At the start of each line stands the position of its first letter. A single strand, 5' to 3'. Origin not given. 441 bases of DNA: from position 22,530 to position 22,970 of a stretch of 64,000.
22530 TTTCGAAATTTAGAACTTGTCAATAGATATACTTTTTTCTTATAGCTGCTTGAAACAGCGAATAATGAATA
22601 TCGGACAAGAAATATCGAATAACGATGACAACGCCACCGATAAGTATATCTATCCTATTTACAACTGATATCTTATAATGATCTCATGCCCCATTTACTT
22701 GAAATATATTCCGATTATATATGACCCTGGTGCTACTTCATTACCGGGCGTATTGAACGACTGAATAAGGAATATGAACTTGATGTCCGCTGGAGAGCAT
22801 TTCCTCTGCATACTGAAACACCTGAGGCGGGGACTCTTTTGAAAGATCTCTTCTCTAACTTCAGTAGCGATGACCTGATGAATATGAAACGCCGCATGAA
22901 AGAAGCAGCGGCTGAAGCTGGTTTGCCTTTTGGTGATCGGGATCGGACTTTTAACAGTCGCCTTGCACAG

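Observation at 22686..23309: Unannotated selenoprotein: DsbA/FrnE-like oxidoreductase with Sec replacing the first Cys of CPWC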

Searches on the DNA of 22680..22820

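Call 72: search_rna_families(source=window, start=22680, end=22820, threshold=evalue, max_evalue=10)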
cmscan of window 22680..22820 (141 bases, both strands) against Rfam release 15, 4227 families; matches with E-value up to 10: 1.
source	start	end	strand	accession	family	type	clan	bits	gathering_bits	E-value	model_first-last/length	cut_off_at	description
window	22680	22710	+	RF02218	ZNRD1-AS1_1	Gene; lncRNA;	-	12.4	50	2.1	34-68/68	5'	ZNRD1 antisense RNA 1 conserved region 1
